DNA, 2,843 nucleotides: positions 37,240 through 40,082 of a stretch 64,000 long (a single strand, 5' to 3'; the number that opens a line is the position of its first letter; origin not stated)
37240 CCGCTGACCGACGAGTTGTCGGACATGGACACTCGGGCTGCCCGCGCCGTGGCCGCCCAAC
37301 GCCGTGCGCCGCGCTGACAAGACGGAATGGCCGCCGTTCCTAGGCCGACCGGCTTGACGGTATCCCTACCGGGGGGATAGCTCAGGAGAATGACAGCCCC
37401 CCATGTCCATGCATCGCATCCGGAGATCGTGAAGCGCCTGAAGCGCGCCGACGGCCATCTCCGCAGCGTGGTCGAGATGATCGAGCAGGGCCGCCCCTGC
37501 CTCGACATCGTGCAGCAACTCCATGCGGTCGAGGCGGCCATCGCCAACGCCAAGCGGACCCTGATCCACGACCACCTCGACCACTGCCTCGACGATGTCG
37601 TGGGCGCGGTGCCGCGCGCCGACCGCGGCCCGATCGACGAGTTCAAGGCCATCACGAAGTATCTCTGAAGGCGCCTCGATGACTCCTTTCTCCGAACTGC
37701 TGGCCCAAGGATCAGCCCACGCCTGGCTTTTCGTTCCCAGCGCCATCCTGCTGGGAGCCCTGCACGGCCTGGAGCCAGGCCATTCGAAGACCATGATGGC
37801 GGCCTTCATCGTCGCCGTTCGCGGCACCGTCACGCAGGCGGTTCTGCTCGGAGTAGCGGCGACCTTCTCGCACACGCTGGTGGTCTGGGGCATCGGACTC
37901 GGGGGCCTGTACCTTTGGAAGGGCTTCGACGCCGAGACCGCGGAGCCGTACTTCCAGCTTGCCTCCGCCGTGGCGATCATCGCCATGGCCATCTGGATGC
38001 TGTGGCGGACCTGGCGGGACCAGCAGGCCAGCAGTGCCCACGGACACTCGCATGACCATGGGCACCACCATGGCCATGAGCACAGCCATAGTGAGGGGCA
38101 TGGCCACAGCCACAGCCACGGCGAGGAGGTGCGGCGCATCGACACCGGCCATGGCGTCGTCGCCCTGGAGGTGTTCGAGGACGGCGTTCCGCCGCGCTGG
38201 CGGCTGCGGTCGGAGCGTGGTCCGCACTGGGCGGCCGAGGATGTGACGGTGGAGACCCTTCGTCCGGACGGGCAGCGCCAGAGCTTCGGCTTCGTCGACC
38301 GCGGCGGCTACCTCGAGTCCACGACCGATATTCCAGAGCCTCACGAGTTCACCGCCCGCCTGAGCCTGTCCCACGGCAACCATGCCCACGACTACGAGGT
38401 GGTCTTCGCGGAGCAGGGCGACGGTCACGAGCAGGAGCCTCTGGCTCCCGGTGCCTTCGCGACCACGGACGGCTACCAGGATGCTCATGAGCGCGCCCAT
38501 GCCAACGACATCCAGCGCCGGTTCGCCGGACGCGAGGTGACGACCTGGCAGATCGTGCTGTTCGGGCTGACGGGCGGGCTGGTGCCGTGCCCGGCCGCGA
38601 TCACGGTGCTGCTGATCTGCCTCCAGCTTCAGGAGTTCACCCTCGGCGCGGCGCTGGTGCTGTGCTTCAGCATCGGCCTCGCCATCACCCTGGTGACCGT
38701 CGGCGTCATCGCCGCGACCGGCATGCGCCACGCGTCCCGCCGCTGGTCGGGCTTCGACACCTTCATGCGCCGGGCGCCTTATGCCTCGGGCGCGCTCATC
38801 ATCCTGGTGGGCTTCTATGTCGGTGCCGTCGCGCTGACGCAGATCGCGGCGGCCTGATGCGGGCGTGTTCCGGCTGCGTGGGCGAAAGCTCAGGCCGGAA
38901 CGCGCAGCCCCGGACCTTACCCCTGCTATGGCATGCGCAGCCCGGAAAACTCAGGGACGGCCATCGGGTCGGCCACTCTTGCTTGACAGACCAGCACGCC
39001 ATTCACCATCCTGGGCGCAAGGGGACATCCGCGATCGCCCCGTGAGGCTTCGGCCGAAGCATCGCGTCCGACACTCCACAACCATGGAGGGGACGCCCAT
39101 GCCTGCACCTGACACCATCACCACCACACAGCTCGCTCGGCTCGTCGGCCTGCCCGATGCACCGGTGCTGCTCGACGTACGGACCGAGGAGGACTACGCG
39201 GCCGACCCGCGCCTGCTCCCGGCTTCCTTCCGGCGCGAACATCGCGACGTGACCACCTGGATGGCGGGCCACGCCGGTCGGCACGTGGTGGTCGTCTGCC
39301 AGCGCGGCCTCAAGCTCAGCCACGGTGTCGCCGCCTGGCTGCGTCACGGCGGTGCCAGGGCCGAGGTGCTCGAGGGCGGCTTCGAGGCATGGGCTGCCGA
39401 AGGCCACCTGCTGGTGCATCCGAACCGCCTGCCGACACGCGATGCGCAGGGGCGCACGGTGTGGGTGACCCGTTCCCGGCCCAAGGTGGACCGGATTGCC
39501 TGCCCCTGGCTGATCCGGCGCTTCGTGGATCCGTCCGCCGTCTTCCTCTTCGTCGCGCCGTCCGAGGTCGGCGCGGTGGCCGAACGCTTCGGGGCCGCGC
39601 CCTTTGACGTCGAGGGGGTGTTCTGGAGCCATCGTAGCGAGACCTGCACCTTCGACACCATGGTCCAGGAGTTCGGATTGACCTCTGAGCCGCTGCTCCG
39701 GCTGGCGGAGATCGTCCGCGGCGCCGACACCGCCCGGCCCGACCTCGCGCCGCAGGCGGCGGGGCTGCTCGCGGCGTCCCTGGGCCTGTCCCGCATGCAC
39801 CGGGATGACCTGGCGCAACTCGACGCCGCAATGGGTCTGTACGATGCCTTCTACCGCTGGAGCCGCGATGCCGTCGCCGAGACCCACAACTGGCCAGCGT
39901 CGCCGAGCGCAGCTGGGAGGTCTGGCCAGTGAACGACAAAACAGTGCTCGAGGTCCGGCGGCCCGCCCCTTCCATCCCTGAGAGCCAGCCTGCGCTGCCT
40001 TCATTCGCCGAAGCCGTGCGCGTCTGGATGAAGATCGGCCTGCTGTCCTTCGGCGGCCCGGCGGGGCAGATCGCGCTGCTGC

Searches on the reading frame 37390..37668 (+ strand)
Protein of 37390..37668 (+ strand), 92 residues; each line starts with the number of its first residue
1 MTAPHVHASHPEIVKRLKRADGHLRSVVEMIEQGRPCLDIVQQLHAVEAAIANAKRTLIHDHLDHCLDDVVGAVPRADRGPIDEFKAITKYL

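Call 4: search_protein_families(library=pfam, proteins=[window:37390-37668:+], max_evalue=0.01)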
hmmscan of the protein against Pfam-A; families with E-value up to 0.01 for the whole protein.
window:37390-37668:+ (92 aa): 1 family
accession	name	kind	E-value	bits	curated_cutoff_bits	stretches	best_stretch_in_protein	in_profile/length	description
PF02583.22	Trns_repr_metal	-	1.2e-21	77.3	22.8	1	11-87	3-74/78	Metal-sensitive transcriptional repressor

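Call 9: find_related_loci(query=window:37390-37665:+, collection=genome_contigs, flank=6000)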
Query window:37390-37665:+ (92 aa) in genome_contigs; peptide patterns used: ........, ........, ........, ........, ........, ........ (x = any residue, [..] = any of these).
600 stretches matched a pattern (row limit reached: there are more); 207 encode a relative of the query (tblastn E <= 1e-3); the best 80 are kept; 80 distinct loci.
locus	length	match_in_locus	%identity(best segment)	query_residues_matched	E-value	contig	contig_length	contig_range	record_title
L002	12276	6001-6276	99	1-92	1e-57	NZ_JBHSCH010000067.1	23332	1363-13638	Pseudoroseomonas aestuarii strain KCTC 22692 idba_25_97_18_67, whole genome shotgun sequence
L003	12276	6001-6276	88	1-92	2e-51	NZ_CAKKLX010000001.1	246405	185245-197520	Roseomonas sp. CECT 9278 isolate AB11; 160606 SFS 39, whole genome shotgun sequence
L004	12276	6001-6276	88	1-92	2e-51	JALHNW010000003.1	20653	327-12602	MAG: Rubritepida sp. isolate Bin_74 c_000000010669, whole genome shotgun sequence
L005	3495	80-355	88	1-92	3e-50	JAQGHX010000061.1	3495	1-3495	MAG: Roseomonas sp. isolate RYN_444 scaffold_951190, whole genome shotgun sequence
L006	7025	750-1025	89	1-92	2e-50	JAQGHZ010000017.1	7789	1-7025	MAG: Rubritepida sp. isolate RYN_446 scaffold_2938868, whole genome shotgun sequence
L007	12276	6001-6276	87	1-92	5e-50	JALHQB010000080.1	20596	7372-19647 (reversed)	MAG: Acetobacteraceae bacterium isolate bin.6 c_000000010706, whole genome shotgun sequence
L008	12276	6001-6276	85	1-92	5e-50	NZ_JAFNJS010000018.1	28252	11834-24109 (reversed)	Falsiroseomonas tokyonensis strain K-20 spades_K_21_77_18, whole genome shotgun sequence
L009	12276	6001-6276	82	1-92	3e-49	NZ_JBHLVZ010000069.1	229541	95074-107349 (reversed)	Roseomonas vinacea strain CCM 7468 platanus_K_21_77_69, whole genome shotgun sequence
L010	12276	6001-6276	82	1-92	3e-49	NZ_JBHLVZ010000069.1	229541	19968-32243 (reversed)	Roseomonas vinacea strain CCM 7468 platanus_K_21_77_69, whole genome shotgun sequence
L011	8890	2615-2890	84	1-92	6e-49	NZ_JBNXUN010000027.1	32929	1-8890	Falsiroseomonas sp. HC035 27, whole genome shotgun sequence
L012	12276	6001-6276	83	1-92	8e-48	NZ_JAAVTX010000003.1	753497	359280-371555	Falsiroseomonas frigidaquae strain JCM 15073 NODE_3_length_753497_cov_155.136138_1, whole genome shotgun sequence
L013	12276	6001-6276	78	1-92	1e-46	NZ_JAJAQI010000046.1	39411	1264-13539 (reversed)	Roseicella aerolata strain GB24 GB24_ctg046, whole genome shotgun sequence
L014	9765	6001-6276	82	1-92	3e-46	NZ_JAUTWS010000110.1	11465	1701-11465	Paracraurococcus lichenis strain LOR1-02 110, whole genome shotgun sequence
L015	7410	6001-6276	74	1-92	8e-45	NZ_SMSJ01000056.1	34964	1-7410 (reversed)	Dankookia rubra strain JCM30602 NODE_56_length_34964_cov_44.363756, whole genome shotgun sequence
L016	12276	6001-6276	75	1-92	1e-43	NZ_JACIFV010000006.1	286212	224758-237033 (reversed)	Rhizobium aethiopicum strain SEMIA 4074 Ga0394386_06, whole genome shotgun sequence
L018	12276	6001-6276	75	1-92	5e-43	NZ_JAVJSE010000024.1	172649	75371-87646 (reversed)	MAG: Thalassobaculum sp. isolate G1-WW12-09 k141_89498, whole genome shotgun sequence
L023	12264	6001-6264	75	5-92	2e-42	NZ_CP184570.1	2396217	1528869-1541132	Ensifer sp. R-19 chromosome 2, complete sequence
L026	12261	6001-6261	75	6-92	1e-41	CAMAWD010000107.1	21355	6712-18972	MAG: Rhodoferax sp. OV413 isolate ME-08apr19-215 genome assembly, contig: ME-08apr19-C5139, whole genome shotgun sequenc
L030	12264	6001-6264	75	5-92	2e-41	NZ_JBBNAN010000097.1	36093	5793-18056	MAG: Phyllobacterium sp. isolate P2_KT_PC_D7_E2_bin.1 k127_5961_P2_KT_PC_D7_E2_bin_1, whole genome shotgun sequence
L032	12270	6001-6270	70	3-92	2e-41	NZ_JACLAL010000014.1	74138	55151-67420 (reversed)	Rhizobium daejeonense strain L61 Scaffold14, whole genome shotgun sequence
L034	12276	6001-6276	68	1-92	2e-41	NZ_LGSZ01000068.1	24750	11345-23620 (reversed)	Bosea vaviloviae strain SD260 contig_41, whole genome shotgun sequence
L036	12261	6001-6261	77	6-92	2e-41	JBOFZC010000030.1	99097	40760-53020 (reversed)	MAG: Rhabdaerophilum sp. isolate WFFMC_MAG_484 k139_159847_flag=0_multi=12.0896_len=99097, whole genome shotgun sequence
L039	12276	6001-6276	72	1-92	4e-41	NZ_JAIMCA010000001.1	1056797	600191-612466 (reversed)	Bosea sp. BH3 11_B_lu_1, whole genome shotgun sequence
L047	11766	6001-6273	74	1-92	6e-41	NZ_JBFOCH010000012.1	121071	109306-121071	Mesorhizobium marinum strain ZMM04-4 Scaffold12, whole genome shotgun sequence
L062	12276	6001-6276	70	1-92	7e-40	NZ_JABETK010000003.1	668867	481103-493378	Mesorhizobium sediminum strain KCTC 42205 3, whole genome shotgun sequence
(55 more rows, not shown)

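Call 28: search_solved_structures(query=window:37390-37665:+, max_evalue=0.01, show_alignments=3)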
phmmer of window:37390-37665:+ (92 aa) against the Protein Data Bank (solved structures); distinct sequences matched with E-value up to 0.01: 9.
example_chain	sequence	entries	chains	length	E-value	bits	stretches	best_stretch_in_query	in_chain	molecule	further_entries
5fmn_A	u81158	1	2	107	6.7e-12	48.8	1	3-69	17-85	INRS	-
6ahx_A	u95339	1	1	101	1.9e-11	47.4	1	5-71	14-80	Putative cytosolic protein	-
4m1p_A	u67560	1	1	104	4.1e-11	46.3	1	9-71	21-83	Copper-sensitive operon repressor (CsoR)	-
2hh7_A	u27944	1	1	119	1.8e-10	44.3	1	12-71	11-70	Hypothetical protein CsoR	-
7mq1_A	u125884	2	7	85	3.6e-08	36.9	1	12-70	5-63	Copper-sensing transcriptional repressor csoR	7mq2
4adz_A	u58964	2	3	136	4.3e-08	36.7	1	7-71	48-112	CSOR | COPPER SENSITIVE OPERON REPRESSOR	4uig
7mq3_A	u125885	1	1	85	9.5e-08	35.6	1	12-70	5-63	Copper-sensing transcriptional repressor csoR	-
3aai_A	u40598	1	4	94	7.4e-06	29.5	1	10-78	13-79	Copper homeostasis operon regulatory protein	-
5lcy_A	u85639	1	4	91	1.2e-05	28.9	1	4-68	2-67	Frmr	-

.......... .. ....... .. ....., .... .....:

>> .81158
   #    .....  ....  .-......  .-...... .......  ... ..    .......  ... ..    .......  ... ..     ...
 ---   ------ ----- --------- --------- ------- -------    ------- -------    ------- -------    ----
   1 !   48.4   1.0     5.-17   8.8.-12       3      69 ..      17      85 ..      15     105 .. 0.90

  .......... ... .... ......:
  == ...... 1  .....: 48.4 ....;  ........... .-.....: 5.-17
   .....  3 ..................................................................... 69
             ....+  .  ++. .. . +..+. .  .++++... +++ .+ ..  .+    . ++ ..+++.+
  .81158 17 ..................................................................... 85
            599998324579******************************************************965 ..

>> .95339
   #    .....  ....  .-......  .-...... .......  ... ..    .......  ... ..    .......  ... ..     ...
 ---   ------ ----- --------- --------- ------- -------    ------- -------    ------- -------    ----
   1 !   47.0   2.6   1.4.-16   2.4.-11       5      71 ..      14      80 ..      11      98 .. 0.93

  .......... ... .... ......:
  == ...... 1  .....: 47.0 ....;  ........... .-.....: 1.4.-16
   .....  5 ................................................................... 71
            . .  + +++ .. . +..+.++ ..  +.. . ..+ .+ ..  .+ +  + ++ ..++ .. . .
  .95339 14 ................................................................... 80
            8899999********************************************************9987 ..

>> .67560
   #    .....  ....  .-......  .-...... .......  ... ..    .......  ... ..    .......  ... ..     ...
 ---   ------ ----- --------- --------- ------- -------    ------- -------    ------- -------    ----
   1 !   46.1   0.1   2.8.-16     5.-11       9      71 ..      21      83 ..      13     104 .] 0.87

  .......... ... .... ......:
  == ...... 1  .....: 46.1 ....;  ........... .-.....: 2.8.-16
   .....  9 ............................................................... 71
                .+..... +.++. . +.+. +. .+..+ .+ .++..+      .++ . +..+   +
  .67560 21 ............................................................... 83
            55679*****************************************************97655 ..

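Call 42: search_protein_families(library=pfam, proteins=[L008:6328-7626:+, L018:6276-7679:+, L023:6322-7641:+, L034:6263-7603:+, L039:6287-7639:+, L047:6276-7580:+, L036:6272-7459:+, L007:6476-7498:+, L015:6427-7218:+, L062:6380-8017:+], max_evalue=0.001)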
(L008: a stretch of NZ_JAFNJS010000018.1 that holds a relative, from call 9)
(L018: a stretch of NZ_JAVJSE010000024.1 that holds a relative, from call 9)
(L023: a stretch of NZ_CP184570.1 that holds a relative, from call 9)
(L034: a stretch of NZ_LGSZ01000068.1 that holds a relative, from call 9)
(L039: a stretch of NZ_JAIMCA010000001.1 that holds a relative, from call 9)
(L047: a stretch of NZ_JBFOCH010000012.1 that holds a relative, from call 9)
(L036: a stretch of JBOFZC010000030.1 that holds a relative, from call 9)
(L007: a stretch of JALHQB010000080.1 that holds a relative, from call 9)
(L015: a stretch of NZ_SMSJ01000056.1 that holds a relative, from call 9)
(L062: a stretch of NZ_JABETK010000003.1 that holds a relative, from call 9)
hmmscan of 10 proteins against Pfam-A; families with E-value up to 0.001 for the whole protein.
L008:6328-7626:+ (433 aa): 3 families
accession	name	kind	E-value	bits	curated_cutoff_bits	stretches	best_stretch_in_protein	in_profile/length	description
PF07690.21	MFS_1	-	1.7e-26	93.4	33.4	2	220-391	2-172/347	Major Facilitator Superfamily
PF05977.19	MFS_3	-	9.1e-11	41.3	27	1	2-307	4-315/524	Transmembrane secretion effector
PF00083.30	Sugar_tr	-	0.00028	20.3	22.3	1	249-334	46-133/452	Sugar (and other) transporter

L018:6276-7679:+ (468 aa): 1 family
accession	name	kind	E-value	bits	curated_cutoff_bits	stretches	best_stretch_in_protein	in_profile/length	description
PF07690.21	MFS_1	-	2.5e-30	106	33.4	2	40-253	1-219/347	Major Facilitator Superfamily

L023:6322-7641:+ (440 aa): 1 family
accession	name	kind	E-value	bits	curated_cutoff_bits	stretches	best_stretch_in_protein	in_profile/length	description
PF07690.21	MFS_1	-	1.6e-31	109.9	33.4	2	13-226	1-219/347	Major Facilitator Superfamily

L034:6263-7603:+ (447 aa): 2 families
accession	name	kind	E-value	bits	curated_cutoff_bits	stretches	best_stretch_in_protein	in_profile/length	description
PF07690.21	MFS_1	-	3.8e-34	118.6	33.4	2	22-205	1-181/347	Major Facilitator Superfamily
PF05977.19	MFS_3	-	8.4e-14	51.3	27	1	11-324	4-320/524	Transmembrane secretion effector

L039:6287-7639:+ (451 aa): 2 families
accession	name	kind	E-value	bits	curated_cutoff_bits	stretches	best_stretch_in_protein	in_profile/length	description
PF07690.21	MFS_1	-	1.2e-26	93.9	33.4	2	13-308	1-298/347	Major Facilitator Superfamily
PF05977.19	MFS_3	-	1.8e-12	46.9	27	1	5-324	7-328/524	Transmembrane secretion effector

L047:6276-7580:+ (435 aa): 2 families
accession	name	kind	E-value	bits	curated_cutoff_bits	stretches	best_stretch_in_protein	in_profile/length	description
PF07690.21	MFS_1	-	5.9e-31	108.1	33.4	2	16-274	4-263/347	Major Facilitator Superfamily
PF05977.19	MFS_3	-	2.3e-09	36.7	27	1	2-321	4-326/524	Transmembrane secretion effector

L036:6272-7459:+ (396 aa): 1 family
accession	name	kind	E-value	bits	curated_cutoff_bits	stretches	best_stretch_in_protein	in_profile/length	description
PF07690.21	MFS_1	-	3.2e-31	108.9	33.4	2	13-275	1-264/347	Major Facilitator Superfamily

L007:6476-7498:+ (341 aa): 0 families

L015:6427-7218:+ (264 aa): 0 families

L062:6380-8017:+ (546 aa): 1 family
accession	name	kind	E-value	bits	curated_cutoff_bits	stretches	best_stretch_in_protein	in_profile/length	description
PF07690.21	MFS_1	-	1.5e-30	106.7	33.4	2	120-333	1-219/347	Major Facilitator Superfamily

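Call 43: search_protein_families(library=ncbifam, proteins=[window:37390-37665:+, L023:6322-7641:+, L034:6263-7603:+, L003:6276-6719:+, L012:6378-6848:+, L010:6302-6805:+], max_evalue=0.001)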
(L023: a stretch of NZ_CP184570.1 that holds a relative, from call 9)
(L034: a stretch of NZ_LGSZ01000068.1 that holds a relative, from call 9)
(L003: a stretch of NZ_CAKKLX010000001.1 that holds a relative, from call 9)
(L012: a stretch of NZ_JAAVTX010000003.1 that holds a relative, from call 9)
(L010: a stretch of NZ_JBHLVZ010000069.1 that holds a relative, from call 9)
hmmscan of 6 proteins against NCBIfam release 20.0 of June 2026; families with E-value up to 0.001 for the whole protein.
window:37390-37665:+ (92 aa): 2 families
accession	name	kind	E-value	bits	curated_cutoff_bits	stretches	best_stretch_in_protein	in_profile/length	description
NF052430.1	repress_RicR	exception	1e-12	48.5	175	1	12-72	10-70/93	copper-sensing transcriptional repressor RicR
NF008464.0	PRK11352.1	equivalog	0.00016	22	133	1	7-84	5-81/91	formaldehyde-responsive transcriptional repressor FrmR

L023:6322-7641:+ (440 aa): 9 families
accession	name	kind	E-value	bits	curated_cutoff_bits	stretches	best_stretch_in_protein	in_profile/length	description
TIGR00900.1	2A0121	subfamily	9.1e-93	311.5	319.6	1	10-366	1-364/364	H+ Antiporter protein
TIGR00880.1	2_A_01_02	superfamily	3.6e-14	53.1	131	2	50-184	3-136/141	multidrug resistance protein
NF007792.0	PRK10489.1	equivalog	4.1e-08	32.6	324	1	6-317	15-327/419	enterobactin transporter EntS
NF000245.1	macrolide_MefA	exception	7.1e-08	31.9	675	1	13-373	14-381/405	macrolide efflux MFS transporter Mef(A)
NF000051.1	macrolide_MefB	exception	1.2e-05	24.5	800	1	15-184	16-188/409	macrolide efflux MFS transporter Mef(B)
TIGR00893.1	2A0114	subfamily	1.7e-05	23.9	395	1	46-180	30-164/399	D-galactonate transporter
TIGR00881.1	2A0104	subfamily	4.9e-05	22.5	407.75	0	47-187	32-172/379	phosphoglycerate transporter protein PgtP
NF006386.0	PRK08633.1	equivalog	0.00066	17.5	1221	1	13-384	15-405/1147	acyl-[ACP]--phospholipid O-acyltransferase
NF033135.1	cmx_cmrA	equivalog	0.00092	18.4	400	1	42-328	39-317/374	Cmx/CmrA family chloramphenicol efflux MFS transporter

L034:6263-7603:+ (447 aa): 8 families
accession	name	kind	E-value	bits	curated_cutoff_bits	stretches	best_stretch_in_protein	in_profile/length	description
TIGR00900.1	2A0121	subfamily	2.1e-92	310.3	319.6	1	19-375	1-364/364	H+ Antiporter protein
NF012178.0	tet_MFS_V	exception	3.4e-11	42.9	640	1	11-408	2-407/409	tetracycline efflux MFS transporter Tet(V)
NF000245.1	macrolide_MefA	exception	3.6e-10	39.5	675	1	21-197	13-191/405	macrolide efflux MFS transporter Mef(A)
TIGR00880.1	2_A_01_02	superfamily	9.7e-10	38.7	131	1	60-193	4-136/141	multidrug resistance protein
NF007792.0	PRK10489.1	equivalog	2.7e-08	33.2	324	1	16-337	16-338/419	enterobactin transporter EntS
TIGR00893.1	2A0114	subfamily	1.9e-05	23.8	395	1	56-202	31-174/399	D-galactonate transporter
NF000051.1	macrolide_MefB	exception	5.2e-05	22.3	800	1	23-185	15-180/409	macrolide efflux MFS transporter Mef(B)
NF033135.1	cmx_cmrA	equivalog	0.00033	19.8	400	0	40-190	224-370/374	Cmx/CmrA family chloramphenicol efflux MFS transporter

L003:6276-6719:+ (148 aa): 0 families

L012:6378-6848:+ (157 aa): 0 families

L010:6302-6805:+ (168 aa): 1 family
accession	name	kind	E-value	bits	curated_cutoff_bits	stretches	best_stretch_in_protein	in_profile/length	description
NF052605.1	UndecprPTUptAStph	equivalog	5.5e-06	26.5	300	1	62-154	49-149/197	undecaprenyl phosphate transporter UptA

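Call 92: search_protein_families(library=pfam, proteins=[L032:7089-7574:-, L032:1413-1916:-, L026:3425-4186:+, L016:4720-5925:+, L030:3585-4580:+, L003:6276-6719:+, L007:6476-7498:+], max_evalue=0.01)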
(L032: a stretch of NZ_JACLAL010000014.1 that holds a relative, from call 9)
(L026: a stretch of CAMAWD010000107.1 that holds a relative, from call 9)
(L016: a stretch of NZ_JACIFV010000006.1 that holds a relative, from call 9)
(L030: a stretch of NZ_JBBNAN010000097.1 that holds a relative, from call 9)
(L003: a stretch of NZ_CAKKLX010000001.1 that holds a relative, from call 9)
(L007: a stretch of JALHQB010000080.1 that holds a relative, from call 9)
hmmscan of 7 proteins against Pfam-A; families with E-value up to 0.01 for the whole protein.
L032:7089-7574:- (161 aa): 2 families
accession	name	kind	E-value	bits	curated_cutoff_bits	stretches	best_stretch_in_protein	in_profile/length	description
PF17775.7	YchJ_M-like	-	2.9e-22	79.8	22.7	1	26-122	1-96/99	YchJ, middle NTF2-like domain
PF02810.21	SEC-C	-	1.6e-11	44.3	20.4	1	141-158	1-18/19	SEC-C motif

L032:1413-1916:- (167 aa): 0 families

L026:3425-4186:+ (254 aa): 1 family
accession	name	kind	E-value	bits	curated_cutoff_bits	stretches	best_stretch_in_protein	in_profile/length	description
PF13795.12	HupE_UreJ_2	-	1.4e-54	184.4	24.5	1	71-222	1-155/156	HupE / UreJ protein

L016:4720-5925:+ (402 aa): 2 families
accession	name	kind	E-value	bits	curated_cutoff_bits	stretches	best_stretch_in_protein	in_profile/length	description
PF01545.26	Cation_efflux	-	6.8e-22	78.7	26.6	1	61-185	64-192/198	Cation efflux family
PF16916.11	ZT_dimer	-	7.4e-11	42.4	26.7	1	199-270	6-76/78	Dimerisation domain of Zinc Transporter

L030:3585-4580:+ (332 aa): 3 families
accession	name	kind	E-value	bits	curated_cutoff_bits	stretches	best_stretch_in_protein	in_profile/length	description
PF01545.26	Cation_efflux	-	1.6e-38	132.9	26.6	1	60-246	4-194/198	Cation efflux family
PF16916.11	ZT_dimer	-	6.2e-09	36.2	26.7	1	258-324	6-71/78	Dimerisation domain of Zinc Transporter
PF24352.1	DUF7512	-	0.0053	16.8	27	0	126-158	12-46/46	Family of unknown function (DUF7512)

L003:6276-6719:+ (148 aa): 0 families

L007:6476-7498:+ (341 aa): 0 families

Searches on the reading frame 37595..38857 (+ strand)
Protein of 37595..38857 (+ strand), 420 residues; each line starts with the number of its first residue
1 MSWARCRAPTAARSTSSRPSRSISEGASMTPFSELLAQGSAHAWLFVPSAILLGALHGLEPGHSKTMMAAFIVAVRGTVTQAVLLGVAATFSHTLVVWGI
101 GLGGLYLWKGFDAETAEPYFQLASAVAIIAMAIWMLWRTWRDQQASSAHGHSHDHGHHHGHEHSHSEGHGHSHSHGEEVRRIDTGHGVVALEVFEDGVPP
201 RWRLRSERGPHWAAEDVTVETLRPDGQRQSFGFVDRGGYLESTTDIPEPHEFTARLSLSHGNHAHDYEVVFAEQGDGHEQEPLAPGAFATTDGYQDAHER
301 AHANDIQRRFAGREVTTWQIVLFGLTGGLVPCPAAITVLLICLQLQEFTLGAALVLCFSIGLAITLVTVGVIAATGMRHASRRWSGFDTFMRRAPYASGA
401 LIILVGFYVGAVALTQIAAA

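Call 4: search_protein_families(library=pfam, proteins=[window:37595-38857:+], max_evalue=0.01)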
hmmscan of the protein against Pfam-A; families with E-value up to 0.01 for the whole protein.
window:37595-38857:+ (420 aa): 2 families
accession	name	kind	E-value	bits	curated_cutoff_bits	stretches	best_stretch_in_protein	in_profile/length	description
PF03824.22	NicO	-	1.6e-39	136.4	27.7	2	293-409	159-273/287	High-affinity nickel-transport protein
PF13386.12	DsbD_2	-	1.8e-08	35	24.9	1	307-384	112-185/199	Cytochrome C biogenesis protein transmembrane region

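Call 43: search_protein_families(library=ncbifam, proteins=[window:37679-38854:+], max_evalue=0.001)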
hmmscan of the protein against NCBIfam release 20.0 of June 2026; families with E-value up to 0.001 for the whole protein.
window:37679-38854:+ (392 aa): 3 families
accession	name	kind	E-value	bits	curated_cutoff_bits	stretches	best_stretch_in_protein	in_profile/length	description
NF007454.0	PRK10019.1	subfamily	1.1e-131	438.2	195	2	1-149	1-148/283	nickel/cobalt efflux transporter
NF033827.1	CDF_efflux_DmeF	equivalog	0.00016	21.2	250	1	91-149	118-173/309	CDF family Co(II)/Ni(II) efflux transporter DmeF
NF040495.1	tranport_ArsG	equivalog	0.00026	20.5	200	1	278-382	117-221/225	aromatic aminobenezylarsenical efflux permease ArsG family transporter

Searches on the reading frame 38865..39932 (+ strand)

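Call 4: search_protein_families(library=pfam, proteins=[window:38865-39932:+], max_evalue=0.01)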
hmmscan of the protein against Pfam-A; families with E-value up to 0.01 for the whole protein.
window:38865-39932:+ (355 aa): 2 families
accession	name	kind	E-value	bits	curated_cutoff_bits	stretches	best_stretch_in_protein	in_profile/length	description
PF09828.14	ChrB_C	-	3e-46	157.5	25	1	200-332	1-131/132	ChrB, C-terminal domain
PF00581.25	Rhodanese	-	5.9e-07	30.3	22.2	1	88-179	3-102/102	Rhodanese-like domain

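Call 43: search_protein_families(library=ncbifam, proteins=[window:38865-39929:+], max_evalue=0.001)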
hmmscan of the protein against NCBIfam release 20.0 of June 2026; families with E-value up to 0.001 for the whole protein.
window:38865-39929:+ (355 aa): 4 families
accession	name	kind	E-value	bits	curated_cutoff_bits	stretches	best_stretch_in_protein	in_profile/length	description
NF033833.0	rhodan_ChrE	equivalog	2.9e-17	62.6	120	1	82-182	2-103/108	rhodanese family chromate resistance protein ChrE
NF041203.1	rhodanese_LYCAU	equivalog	9.7e-06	25.3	115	1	84-180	22-120/126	rhodanese-related (seleno)protein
NF006444.0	PRK08762.1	equivalog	1.9e-05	23.5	449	1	98-192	28-123/387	molybdopterin-synthase adenylyltransferase MoeB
NF008752.0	PRK11784.1-4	equivalog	0.00076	18.4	266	0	139-178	91-130/357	tRNA 2-selenouridine(34) synthase MnmH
